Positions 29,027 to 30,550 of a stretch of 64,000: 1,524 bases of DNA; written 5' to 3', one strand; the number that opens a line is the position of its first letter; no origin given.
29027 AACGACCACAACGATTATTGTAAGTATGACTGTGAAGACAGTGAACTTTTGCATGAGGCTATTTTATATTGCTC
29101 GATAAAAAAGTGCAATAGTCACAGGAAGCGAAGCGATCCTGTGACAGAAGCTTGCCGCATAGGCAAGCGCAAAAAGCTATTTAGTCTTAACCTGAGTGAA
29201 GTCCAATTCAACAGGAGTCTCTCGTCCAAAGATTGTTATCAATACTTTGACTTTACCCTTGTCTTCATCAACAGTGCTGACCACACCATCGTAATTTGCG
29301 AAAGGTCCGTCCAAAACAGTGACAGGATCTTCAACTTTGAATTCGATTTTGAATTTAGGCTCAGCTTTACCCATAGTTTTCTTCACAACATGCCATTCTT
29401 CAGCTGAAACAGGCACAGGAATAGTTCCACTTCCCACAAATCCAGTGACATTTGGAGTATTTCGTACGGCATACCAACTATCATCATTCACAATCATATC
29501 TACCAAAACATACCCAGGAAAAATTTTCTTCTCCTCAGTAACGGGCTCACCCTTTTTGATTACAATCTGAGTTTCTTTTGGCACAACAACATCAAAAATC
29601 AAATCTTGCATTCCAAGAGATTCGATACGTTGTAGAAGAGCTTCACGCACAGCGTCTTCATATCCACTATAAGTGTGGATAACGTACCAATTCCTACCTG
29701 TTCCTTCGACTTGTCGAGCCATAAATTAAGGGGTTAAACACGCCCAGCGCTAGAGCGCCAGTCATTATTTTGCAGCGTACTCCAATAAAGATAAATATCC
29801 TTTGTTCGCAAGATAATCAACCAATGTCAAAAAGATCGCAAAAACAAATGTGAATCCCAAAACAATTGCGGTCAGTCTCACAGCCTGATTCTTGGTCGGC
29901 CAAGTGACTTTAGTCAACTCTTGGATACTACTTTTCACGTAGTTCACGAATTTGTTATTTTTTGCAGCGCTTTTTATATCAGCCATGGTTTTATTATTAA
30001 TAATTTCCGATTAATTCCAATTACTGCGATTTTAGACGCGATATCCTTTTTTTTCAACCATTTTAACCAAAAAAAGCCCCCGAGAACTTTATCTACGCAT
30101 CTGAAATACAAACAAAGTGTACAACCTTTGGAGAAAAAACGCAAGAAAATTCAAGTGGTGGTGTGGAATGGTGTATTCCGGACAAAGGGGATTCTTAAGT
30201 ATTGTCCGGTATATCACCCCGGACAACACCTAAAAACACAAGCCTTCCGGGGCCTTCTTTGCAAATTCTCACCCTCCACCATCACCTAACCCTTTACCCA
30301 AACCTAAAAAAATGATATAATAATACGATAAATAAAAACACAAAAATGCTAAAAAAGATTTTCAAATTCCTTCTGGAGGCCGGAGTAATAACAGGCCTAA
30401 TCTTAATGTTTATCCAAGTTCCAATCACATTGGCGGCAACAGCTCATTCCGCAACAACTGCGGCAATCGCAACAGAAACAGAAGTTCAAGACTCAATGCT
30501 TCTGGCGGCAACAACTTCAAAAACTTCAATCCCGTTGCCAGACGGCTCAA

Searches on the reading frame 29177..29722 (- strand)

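Call 10: search_protein_families(library=pfam, proteins=[window:29177-29722:-], max_evalue=0.01)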
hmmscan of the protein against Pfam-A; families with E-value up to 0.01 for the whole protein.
window:29177-29722:- (181 aa): 2 families
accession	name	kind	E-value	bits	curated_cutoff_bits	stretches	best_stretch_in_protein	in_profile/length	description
PF02357.24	NusG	-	8.6e-27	93.9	22.2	1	11-110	2-89/93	Transcription termination factor nusG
PF00467.35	KOW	-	0.00044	20.4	22.3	1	134-160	5-29/32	KOW motif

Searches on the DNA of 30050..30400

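Call 94: search_rna_families(source=window, start=30050, end=30400, threshold=evalue, max_evalue=10)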
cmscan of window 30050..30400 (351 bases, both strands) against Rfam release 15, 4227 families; matches with E-value up to 10: 4.
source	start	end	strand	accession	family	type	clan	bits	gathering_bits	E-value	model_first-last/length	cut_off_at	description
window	30190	30241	-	RF03956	mir-737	Gene; miRNA;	-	20.2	60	0.97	1-63/63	no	mir-737 microRNA precursor family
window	30334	30362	+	RF01726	SAM-II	Cis-reg; riboswitch;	-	20.1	44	0.17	1-60/60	no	SAM-II riboswitch aptamer (SAM-II long loop)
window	30193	30236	-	RF00053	mir-7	Gene; miRNA;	-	14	51.8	5.2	1-91/91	no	mir-7 microRNA precursor family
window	30069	30106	-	RF02399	NsiR1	Gene; sRNA;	-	12.9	39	6.1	1-60/60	no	Nitrogen stress-induced RNA 1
